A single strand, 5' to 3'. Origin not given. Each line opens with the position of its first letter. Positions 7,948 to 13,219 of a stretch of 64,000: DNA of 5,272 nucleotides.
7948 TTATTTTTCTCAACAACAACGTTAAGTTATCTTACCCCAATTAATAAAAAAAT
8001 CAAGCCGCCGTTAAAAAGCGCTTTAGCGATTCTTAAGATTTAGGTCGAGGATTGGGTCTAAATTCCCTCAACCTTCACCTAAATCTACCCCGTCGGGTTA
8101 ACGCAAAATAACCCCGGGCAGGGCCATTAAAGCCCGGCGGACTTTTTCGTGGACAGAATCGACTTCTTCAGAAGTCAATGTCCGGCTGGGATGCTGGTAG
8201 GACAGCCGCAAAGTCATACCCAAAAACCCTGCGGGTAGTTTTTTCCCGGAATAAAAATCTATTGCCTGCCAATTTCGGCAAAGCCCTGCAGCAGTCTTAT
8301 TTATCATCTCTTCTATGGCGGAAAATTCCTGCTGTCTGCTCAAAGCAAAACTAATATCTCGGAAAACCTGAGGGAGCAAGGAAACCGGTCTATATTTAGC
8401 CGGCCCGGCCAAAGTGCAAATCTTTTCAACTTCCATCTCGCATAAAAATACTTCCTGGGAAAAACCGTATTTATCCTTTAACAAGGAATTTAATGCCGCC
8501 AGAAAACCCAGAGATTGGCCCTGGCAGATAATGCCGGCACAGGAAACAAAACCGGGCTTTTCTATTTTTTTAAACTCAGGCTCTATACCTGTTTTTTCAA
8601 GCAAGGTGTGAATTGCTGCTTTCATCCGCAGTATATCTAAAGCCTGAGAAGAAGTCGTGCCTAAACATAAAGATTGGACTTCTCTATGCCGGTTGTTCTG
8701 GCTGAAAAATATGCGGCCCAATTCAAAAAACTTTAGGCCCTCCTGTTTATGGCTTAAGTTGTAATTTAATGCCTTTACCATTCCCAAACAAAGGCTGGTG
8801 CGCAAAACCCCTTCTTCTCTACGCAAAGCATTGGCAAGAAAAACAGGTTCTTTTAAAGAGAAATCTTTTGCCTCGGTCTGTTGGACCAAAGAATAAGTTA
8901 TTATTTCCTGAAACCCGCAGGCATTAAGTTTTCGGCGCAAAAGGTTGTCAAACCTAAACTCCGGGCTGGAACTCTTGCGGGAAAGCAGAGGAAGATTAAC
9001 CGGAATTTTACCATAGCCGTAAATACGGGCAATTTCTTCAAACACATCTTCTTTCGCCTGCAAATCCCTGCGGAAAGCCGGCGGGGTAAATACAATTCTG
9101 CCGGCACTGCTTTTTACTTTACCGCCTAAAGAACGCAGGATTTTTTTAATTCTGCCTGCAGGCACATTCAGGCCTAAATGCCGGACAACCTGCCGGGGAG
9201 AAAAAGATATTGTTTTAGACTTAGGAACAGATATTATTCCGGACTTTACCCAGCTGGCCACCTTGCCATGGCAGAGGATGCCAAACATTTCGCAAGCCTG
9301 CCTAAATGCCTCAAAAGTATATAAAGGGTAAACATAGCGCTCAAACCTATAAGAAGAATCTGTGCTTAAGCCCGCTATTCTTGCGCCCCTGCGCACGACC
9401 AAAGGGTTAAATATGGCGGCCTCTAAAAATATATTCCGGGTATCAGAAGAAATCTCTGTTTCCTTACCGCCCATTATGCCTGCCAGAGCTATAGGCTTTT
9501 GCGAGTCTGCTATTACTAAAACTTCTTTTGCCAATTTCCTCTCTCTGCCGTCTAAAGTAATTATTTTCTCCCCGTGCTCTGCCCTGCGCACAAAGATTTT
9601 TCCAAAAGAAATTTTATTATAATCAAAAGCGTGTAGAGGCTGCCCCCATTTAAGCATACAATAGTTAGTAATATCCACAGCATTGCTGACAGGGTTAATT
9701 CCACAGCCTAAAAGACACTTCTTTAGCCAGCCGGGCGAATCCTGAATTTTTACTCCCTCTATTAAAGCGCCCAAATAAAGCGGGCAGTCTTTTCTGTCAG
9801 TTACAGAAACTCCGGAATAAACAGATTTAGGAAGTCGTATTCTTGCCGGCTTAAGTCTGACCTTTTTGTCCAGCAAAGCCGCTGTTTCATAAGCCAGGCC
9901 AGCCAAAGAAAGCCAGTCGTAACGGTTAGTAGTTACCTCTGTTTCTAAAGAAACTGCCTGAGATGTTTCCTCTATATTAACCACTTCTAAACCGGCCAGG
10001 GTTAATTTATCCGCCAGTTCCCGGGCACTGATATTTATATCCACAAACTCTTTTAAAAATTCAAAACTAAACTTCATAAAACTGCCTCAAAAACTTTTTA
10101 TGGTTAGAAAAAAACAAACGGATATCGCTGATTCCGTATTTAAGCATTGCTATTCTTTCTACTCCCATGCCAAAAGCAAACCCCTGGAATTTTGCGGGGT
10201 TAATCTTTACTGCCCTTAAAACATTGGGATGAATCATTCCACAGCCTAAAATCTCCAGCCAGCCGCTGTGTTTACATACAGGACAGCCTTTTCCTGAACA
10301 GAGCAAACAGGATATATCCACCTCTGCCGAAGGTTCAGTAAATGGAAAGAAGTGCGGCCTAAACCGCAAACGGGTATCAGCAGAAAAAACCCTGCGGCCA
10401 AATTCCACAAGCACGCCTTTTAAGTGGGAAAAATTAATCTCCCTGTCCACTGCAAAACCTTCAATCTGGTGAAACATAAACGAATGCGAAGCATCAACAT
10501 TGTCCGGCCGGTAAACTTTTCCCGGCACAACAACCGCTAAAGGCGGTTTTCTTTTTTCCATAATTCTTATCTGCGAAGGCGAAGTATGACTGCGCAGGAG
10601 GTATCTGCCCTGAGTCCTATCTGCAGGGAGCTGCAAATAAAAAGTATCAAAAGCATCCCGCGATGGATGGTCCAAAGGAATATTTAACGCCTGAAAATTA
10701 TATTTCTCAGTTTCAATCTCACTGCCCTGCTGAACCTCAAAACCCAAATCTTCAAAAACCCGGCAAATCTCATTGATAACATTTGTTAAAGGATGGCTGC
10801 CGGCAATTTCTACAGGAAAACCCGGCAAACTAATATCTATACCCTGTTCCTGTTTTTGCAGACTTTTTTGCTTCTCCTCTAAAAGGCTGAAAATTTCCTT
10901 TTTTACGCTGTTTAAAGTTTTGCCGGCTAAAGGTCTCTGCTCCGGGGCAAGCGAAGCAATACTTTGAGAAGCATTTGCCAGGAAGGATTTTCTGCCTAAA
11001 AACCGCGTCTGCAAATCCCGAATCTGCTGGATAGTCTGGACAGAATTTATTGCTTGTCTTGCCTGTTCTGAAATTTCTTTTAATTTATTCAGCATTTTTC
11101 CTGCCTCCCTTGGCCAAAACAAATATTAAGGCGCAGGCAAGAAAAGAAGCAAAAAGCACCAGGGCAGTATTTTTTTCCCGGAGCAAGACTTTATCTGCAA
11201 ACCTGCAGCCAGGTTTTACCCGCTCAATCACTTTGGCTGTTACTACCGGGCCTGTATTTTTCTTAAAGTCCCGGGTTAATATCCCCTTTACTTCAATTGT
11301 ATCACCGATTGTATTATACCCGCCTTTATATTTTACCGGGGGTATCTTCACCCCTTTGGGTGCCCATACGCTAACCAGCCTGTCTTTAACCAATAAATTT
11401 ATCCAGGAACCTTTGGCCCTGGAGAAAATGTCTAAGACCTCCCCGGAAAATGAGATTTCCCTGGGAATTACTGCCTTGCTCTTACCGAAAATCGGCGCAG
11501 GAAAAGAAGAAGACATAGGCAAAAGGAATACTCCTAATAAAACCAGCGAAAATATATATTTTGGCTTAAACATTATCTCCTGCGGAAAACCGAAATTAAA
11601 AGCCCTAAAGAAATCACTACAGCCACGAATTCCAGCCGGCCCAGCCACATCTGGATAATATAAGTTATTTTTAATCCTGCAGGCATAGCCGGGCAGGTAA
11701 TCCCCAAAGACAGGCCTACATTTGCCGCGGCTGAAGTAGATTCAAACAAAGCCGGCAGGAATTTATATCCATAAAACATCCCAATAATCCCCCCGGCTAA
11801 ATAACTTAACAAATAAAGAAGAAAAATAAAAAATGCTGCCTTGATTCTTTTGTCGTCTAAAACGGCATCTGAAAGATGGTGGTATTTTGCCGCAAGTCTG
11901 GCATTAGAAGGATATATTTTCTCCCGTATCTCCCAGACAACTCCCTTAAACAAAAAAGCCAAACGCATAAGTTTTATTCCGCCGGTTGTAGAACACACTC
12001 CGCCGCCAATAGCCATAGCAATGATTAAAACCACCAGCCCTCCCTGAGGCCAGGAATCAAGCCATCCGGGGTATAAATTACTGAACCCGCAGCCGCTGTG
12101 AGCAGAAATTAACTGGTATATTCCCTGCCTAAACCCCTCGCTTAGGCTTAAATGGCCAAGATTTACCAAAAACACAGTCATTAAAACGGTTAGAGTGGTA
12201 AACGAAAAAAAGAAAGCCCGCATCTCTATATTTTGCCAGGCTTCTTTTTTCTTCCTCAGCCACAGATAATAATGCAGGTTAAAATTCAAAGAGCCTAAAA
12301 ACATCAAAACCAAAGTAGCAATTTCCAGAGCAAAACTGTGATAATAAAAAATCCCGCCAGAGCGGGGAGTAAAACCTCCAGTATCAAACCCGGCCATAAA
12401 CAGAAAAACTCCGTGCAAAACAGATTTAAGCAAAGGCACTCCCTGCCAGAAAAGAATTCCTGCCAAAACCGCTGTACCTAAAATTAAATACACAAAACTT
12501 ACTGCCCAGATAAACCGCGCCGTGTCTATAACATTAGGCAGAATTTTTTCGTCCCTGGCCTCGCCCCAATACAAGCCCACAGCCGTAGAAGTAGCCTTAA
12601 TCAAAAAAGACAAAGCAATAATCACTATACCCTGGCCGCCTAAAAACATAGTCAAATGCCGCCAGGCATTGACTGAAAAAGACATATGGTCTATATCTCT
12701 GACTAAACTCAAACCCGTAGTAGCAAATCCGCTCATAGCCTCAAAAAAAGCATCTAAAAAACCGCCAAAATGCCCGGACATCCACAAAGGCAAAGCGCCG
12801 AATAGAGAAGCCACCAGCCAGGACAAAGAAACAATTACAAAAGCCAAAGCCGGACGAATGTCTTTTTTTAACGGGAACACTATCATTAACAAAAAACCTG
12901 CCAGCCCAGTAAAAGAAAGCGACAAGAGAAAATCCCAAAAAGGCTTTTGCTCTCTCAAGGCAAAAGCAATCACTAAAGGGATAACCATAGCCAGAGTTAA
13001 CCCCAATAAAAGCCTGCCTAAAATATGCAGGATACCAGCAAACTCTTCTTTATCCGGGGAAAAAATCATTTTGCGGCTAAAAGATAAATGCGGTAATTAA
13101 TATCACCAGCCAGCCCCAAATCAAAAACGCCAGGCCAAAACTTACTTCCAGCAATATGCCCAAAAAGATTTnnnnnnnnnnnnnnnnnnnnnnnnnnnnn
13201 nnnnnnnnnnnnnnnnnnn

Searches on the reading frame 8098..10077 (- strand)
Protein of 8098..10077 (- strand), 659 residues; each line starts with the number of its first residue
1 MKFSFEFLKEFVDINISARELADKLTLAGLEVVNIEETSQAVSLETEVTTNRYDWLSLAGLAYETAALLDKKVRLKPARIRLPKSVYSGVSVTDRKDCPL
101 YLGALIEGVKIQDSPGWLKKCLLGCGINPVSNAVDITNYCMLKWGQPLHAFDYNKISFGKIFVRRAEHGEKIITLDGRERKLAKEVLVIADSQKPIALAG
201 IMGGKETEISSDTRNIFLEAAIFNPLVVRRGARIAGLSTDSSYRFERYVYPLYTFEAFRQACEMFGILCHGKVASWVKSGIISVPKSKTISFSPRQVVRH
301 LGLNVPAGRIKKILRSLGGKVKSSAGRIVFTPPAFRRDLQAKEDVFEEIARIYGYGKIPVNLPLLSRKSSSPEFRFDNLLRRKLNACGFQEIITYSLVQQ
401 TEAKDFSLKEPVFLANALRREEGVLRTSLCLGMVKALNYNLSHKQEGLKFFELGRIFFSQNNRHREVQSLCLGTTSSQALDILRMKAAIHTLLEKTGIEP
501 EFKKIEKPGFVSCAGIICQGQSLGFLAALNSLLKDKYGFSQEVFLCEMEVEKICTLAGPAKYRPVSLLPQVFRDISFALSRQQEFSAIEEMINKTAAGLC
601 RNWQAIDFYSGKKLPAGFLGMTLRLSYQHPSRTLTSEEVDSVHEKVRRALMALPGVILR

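Call 7: search_protein_families(library=pfam, max_evalue=0.001, proteins=[window:8098-10077:-])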
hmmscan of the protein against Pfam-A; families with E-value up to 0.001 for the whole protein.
window:8098-10077:- (659 aa): 4 families
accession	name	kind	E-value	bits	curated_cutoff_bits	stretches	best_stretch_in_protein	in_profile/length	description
PF03483.22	B3_4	-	2e-63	213.6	29.3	1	98-269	2-173/174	B3/4 domain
PF17759.6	tRNA_synthFbeta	-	2.6e-36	125.5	22.4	1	358-549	1-213/214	Phenylalanyl tRNA synthetase beta chain CLM domain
PF03484.21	B5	-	2.1e-20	73.1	28.6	1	290-355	1-67/67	tRNA synthetase B5 domain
PF03147.19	FDX-ACB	-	1.2e-19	71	31.1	1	566-659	1-94/94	Ferredoxin-fold anticodon binding domain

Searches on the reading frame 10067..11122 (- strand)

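Call 7: search_protein_families(library=pfam, max_evalue=0.001, proteins=[window:10067-11122:-])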
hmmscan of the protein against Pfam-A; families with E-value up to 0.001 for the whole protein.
window:10067-11122:- (351 aa): 2 families
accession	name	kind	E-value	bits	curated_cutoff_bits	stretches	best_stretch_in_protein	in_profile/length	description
PF01409.25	tRNA-synt_2d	-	1.8e-96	322.9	19.8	1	95-348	2-246/246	tRNA synthetases class II core domain (F)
PF02912.23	Phe_tRNA-synt_N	-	1.7e-14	54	22.3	1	30-93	2-65/69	Aminoacyl tRNA synthetase class II, N-terminal domain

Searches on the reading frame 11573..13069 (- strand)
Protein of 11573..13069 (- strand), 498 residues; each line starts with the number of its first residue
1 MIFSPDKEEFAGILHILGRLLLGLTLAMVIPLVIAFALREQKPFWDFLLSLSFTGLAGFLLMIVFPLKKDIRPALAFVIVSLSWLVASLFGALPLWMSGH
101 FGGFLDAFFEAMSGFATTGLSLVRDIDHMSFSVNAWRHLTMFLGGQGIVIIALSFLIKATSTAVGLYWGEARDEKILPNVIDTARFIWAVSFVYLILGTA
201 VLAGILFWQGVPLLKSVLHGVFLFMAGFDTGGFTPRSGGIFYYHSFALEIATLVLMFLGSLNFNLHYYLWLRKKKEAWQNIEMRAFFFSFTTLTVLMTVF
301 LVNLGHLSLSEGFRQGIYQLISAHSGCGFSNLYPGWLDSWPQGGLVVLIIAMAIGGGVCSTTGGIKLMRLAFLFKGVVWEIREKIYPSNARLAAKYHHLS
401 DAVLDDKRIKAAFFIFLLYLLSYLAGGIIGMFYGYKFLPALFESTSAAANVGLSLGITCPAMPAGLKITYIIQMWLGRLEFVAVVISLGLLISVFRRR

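Call 7: search_protein_families(library=pfam, max_evalue=0.001, proteins=[window:11573-13069:-])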
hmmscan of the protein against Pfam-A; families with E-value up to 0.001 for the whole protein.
window:11573-13069:- (498 aa): 1 family
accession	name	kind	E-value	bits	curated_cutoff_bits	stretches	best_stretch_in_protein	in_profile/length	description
PF02386.22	TrkH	-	3e-47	161.7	27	1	73-486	32-488/502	Cation transport protein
